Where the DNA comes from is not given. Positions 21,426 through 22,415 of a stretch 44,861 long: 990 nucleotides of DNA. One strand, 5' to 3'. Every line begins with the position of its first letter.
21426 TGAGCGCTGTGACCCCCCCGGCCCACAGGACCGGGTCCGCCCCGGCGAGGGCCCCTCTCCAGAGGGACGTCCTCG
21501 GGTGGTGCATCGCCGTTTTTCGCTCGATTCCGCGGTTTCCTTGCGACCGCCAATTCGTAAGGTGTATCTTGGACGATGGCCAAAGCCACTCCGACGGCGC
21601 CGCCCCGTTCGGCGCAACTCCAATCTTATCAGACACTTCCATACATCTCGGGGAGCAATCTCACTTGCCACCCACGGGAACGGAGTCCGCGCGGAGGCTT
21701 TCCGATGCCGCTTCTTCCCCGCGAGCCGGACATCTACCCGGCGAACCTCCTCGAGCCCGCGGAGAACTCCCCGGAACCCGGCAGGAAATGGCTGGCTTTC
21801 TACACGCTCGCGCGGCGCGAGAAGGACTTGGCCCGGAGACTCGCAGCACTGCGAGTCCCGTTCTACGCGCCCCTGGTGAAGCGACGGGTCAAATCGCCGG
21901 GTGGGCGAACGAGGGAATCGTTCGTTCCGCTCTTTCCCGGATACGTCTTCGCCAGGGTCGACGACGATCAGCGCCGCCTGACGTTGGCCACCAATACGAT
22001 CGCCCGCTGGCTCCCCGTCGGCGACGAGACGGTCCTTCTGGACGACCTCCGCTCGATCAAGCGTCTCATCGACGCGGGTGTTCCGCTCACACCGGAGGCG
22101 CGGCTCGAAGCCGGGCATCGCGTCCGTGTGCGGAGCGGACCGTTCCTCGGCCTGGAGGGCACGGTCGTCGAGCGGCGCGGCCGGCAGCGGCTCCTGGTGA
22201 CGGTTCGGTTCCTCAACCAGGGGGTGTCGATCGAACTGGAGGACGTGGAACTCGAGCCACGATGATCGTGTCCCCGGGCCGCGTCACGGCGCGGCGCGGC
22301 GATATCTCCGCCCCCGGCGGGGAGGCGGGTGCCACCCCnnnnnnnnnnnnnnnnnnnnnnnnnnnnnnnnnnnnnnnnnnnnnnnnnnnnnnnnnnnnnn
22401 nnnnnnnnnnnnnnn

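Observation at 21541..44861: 23-kb NusG-paralog-led glycan assembly island of unknown product, with no recognisable priming or classical export genes in view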

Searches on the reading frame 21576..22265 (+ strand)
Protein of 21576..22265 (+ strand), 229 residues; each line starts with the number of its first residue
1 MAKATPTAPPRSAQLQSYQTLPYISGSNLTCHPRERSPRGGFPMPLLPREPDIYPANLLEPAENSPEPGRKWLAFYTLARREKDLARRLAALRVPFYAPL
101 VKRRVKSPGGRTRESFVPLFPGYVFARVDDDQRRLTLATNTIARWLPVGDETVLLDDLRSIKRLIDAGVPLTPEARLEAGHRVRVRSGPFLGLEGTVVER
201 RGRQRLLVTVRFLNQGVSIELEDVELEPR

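Call 6: search_protein_families(library=pfam, proteins=[window:21576-22265:+], max_evalue=0.01)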
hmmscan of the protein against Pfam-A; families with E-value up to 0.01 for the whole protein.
window:21576-22265:+ (229 aa): 2 families
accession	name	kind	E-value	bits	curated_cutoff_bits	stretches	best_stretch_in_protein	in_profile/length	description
PF02357.24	NusG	-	8.5e-09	36.3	22.2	1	71-146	2-75/93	Transcription termination factor nusG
PF00467.35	KOW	-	0.0024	18.1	22.3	1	182-200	4-22/32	KOW motif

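Call 13: search_protein_families(library=ncbifam, proteins=[window:21576-22265:+], max_evalue=0.01)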
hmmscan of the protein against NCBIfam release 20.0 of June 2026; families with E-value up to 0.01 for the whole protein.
window:21576-22265:+ (229 aa): 5 families
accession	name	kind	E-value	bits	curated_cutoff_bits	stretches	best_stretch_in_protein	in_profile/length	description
NF033644.1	antiterm_UpxY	subfamily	5.6e-21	75.2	100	1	72-222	1-160/164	UpxY family transcription antiterminator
TIGR01955.1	RfaH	equivalog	5.6e-12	45.9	144.5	1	72-225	1-157/159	transcription/translation regulatory transformer protein RfaH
NF006534.0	PRK09014.1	equivalog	2.8e-09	37.1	124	1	71-226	3-159/162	transcription/translation regulatory transformer protein RfaH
TIGR00922.1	nusG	equivalog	9.3e-08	32.1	135.7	1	110-223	47-166/172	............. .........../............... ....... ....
NF033641.1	antiterm_LoaP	exception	1.7e-07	31.5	125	1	97-221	30-159/166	antiterminator LoaP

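Call 67: search_solved_structures(query=window:21705-22265:+, max_evalue=0.01, show_alignments=2)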
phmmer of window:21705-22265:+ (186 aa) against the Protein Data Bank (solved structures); distinct sequences matched with E-value up to 0.01: 17.
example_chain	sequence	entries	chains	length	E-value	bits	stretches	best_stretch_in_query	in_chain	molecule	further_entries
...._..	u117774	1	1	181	1e-05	28.9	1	61-184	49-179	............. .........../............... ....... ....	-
9w0n_7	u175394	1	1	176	1.1e-05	28.8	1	61-184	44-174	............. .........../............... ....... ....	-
6gov_G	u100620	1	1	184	1.1e-05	28.8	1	61-184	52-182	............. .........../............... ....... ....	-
2jvv_A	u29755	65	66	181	1.1e-05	28.8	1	61-184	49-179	Transcription antitermination protein nusG | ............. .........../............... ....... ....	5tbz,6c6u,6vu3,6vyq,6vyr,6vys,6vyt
5ms0_F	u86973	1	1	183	1.2e-05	28.8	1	61-184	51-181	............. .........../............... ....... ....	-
9gux_Z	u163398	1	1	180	1.2e-05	28.7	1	62-183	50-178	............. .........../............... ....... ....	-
6tqn_G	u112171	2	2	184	1.2e-05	28.7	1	61-184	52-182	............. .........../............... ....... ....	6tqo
1m1g_A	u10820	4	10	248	1.9e-05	28.1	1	75-179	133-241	Transcription antitermination protein nusG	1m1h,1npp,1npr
8syi_G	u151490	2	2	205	2e-05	28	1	40-180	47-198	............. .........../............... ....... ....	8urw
2lq8_A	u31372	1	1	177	0.00038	23.8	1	27-179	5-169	Transcription antitermination protein nusG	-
8pen_P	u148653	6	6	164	0.0015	21.9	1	42-182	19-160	Transcription antitermination protein RfaH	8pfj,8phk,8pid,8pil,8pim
5ond_A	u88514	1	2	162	0.0015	21.9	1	43-182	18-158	Transcription antitermination protein RfaH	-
2oug_A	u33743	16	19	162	0.0015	21.8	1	43-182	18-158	Transcriptional activator rfaH | Transcription antitermination protein RfaH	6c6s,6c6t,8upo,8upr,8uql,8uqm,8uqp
6tf4_A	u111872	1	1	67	0.0048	20.2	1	135-184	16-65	Transcription/translation regulatory transformer protein RfaH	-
9ik0_A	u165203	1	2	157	0.005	20.2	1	37-110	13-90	Transcription antitermination protein RfaH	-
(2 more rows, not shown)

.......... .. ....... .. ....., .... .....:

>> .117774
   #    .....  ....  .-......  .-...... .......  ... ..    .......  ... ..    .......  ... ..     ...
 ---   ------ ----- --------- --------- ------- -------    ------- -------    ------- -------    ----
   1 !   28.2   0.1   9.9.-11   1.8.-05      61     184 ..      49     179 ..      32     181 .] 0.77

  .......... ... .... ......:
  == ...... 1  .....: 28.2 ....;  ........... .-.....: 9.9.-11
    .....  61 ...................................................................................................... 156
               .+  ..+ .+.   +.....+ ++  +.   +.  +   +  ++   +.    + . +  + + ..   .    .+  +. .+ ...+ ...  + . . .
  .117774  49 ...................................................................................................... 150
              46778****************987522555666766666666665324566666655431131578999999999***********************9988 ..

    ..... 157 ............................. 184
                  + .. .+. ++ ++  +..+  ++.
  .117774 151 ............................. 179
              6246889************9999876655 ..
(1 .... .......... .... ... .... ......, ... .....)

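Call 68: find_homologous_proteins(query=window:21705-22265:+, max_evalue=0.00001)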
Query window:21705-22265:+ (186 aa): 888 proteins with E <= 0.00001 among 2497 candidates; the best 120 are listed.
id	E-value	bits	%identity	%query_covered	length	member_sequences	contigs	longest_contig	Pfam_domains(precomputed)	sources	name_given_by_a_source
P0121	2.8e-114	398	99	100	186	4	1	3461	PF02357.25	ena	-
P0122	2.2e-98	346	86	100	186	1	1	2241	PF02357.25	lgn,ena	-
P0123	2.1e-94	333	83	100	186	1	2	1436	PF02357.25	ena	-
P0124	1.3e-93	330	82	99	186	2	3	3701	PF02357.25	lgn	-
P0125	9.1e-82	292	72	100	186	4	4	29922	PF02357.25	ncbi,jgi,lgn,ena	-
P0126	1.0e-80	288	72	99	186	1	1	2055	PF02357.25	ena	-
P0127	1.2e-80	288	75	99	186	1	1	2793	PF02357.25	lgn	-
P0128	4.8e-80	286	70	99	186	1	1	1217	PF02357.25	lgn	-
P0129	2.0e-79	284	69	99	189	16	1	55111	PF02357.25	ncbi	-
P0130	7.5e-79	282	70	99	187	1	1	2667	PF02357.25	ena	-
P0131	8.1e-79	282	70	99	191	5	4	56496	PF02357.25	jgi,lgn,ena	-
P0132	1.4e-78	281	68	99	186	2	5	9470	PF02357.25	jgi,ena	jgi:transcription antitermination factor NusG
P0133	2.1e-78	281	69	99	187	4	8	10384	PF02357.25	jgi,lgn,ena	jgi:transcription antitermination factor NusG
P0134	5.6e-78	279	68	99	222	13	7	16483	PF02357.25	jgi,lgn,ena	-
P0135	5.7e-78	279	72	100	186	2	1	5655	PF02357.25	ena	-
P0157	2.4e-76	274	69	99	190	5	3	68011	PF02357.25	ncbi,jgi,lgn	jgi:transcriptional antiterminator RfaH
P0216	2.9e-74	267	67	99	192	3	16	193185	PF02357.25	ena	-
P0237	1.7e-73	265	66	99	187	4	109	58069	PF02357.25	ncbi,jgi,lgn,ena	ncbi:MAG: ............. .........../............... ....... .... [Planctomycetia bacterium]|jgi:tran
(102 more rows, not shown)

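Call 69: find_encoding_contigs(protein=P0216, flank=10000, max_places=1)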
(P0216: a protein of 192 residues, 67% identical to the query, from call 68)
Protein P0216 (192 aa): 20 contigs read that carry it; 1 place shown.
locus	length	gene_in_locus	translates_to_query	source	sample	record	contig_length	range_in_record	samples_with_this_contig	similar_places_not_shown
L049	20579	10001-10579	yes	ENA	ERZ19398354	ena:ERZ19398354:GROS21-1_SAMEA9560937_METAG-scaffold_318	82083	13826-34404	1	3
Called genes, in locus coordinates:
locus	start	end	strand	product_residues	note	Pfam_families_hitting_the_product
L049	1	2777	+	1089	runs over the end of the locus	PF00515:TPR_1 (faint), PF13424:TPR_12 (weak), PF12770:CHAT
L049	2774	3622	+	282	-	PF01925:TauE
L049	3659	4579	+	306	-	PF02463:SMC_N (faint), PF00005:ABC_tran, PF13304:AAA_21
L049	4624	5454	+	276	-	PF12679:ABC2_membrane_2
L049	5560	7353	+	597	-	PF13374:TPR_10 (faint), PF25063:ARM_TT21_C (weak), PF00515:TPR_1 (weak), PF13432:TPR_16 (weak), PF13371:TPR_9 (weak), PF23914:TPR_CcmH_CycH (weak), PF13371:TPR_9, PF13432:TPR_16, +13 more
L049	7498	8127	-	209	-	-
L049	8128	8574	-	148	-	-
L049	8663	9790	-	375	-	PF02563:Poly_export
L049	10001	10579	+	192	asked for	PF02357:NusG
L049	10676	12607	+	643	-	PF13727:CoA_binding_3, PF04321:RmlD_sub_bind, PF01073:3Beta_HSD, PF01370:Epimerase, PF02719:Polysacc_synt_2, PF07993:NAD_binding_4 (faint), PF16363:GDP_Man_Dehyd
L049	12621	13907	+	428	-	PF01041:DegT_DnrJ_EryC1, PF01212:Beta_elim_lyase (faint), PF01041:DegT_DnrJ_EryC1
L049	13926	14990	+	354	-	PF00953:Glycos_transf_4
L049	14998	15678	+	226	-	PF02397:Bac_transf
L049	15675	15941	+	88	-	-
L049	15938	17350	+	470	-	PF00501:AMP-binding, PF13193:AMP-binding_C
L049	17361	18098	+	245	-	PF00106:adh_short, PF08659:KR, PF23441:SDR, PF13561:adh_short_C2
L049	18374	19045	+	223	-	PF17836:PglD_N (weak), PF00132:Hexapep (faint)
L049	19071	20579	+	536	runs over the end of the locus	PF01943:Polysacc_synt, PF13440:Polysacc_synt_3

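Call 70: find_encoding_contigs(protein=P0157, flank=10000, max_places=1)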
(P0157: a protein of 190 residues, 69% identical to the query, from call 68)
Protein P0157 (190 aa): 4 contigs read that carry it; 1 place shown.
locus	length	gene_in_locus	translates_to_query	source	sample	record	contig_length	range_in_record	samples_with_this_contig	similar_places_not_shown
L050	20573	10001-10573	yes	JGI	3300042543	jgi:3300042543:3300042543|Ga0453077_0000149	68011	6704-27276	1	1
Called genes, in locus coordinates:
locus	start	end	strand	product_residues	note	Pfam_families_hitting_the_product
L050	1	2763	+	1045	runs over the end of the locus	PF00515:TPR_1 (faint), PF07719:TPR_2 (faint), PF13424:TPR_12 (weak), PF12770:CHAT (faint)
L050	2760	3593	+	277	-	PF01925:TauE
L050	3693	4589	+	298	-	PF00005:ABC_tran, PF02463:SMC_N (faint), PF13304:AAA_21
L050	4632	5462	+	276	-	PF12679:ABC2_membrane_2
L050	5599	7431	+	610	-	PF00515:TPR_1 (faint), PF13374:TPR_10 (faint), PF13428:TPR_14 (faint), PF23914:TPR_CcmH_CycH (weak), PF07719:TPR_2 (weak), PF13371:TPR_9, PF14559:TPR_19 (weak), PF13432:TPR_16, +10 more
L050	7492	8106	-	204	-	-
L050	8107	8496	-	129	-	-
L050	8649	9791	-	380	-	PF02563:Poly_export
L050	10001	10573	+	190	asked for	PF02357:NusG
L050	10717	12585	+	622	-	PF13727:CoA_binding_3, PF01073:3Beta_HSD, PF01370:Epimerase, PF02719:Polysacc_synt_2, PF04321:RmlD_sub_bind, PF07993:NAD_binding_4 (faint), PF16363:GDP_Man_Dehyd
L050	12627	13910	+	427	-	PF01041:DegT_DnrJ_EryC1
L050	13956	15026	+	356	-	PF00953:Glycos_transf_4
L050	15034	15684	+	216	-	PF02397:Bac_transf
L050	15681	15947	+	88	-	-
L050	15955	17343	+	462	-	PF00501:AMP-binding, PF13193:AMP-binding_C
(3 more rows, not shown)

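Call 71: find_encoding_contigs(protein=P0237, flank=10000, max_places=1)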
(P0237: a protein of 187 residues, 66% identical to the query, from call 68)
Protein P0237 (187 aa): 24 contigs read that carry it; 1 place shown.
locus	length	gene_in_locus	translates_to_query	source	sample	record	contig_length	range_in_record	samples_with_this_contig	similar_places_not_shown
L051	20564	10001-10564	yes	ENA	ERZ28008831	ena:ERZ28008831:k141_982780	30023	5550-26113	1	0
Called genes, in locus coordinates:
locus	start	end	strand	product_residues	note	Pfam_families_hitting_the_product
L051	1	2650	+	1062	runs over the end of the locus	PF13424:TPR_12 (weak), PF12770:CHAT (weak)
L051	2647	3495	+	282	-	PF01925:TauE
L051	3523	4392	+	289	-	PF00005:ABC_tran, PF02463:SMC_N (faint), PF13304:AAA_21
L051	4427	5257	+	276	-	PF12679:ABC2_membrane_2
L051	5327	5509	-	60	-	-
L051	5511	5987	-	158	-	-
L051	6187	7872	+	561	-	PF00515:TPR_1 (faint), PF07719:TPR_2 (faint), PF13371:TPR_9 (faint), PF13424:TPR_12 (faint), PF13428:TPR_14 (faint), PF13432:TPR_16 (weak), PF23914:TPR_CcmH_CycH (weak), PF13432:TPR_16 (weak), +5 more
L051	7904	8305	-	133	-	-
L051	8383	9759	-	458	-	PF02563:Poly_export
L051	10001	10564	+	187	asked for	PF02357:NusG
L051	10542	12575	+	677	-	PF00106:adh_short (weak), PF01073:3Beta_HSD, PF01370:Epimerase, PF02719:Polysacc_synt_2, PF04321:RmlD_sub_bind, PF08659:KR (weak), PF16363:GDP_Man_Dehyd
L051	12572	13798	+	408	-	PF01041:DegT_DnrJ_EryC1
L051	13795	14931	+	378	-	PF00953:Glycos_transf_4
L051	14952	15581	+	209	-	PF02397:Bac_transf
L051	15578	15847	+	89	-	-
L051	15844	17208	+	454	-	PF00501:AMP-binding, PF13193:AMP-binding_C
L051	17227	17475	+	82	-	PF21748:UPF0150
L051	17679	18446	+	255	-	PF00106:adh_short, PF08659:KR, PF23441:SDR (weak), PF13561:adh_short_C2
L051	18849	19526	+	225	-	PF17836:PglD_N (weak), PF00132:Hexapep (faint), PF25087:GMPPB_C (faint)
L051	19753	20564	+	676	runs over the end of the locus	-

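Call 92: predict_structure(alignment_id=A3)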
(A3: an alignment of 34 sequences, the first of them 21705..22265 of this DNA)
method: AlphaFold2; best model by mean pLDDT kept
length: 186 residues; sequences in the alignment: 34
mean_pLDDT: 83.3   pTM: 0.79
mean pLDDT of the five models: 83.3, 77.2, 76.4, 74.5, 69.0
residues with pLDDT >= 90: 58; 70-90: 112; 50-70: 12; < 50: 4
segments of 3 or more residues with pLDDT < 50: 1-4
pLDDT, mean of each block of 10 residues (from residue 1): 62 84 78 89 93 90 79 86 95 92 90 90 81 71 83 82 81 77 78
secondary structure, 60 per line:
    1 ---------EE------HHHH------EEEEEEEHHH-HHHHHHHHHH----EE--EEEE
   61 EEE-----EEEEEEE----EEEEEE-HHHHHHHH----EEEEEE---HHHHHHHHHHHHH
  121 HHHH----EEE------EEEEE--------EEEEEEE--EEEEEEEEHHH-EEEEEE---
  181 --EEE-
elements in order: H18-21 E28-34 H39-48 E57-63 E69-75 E80-85 H87-94 E99-104 H108-124 E129-131 E138-142 E151-157 E160-167 E172-177 E183-185
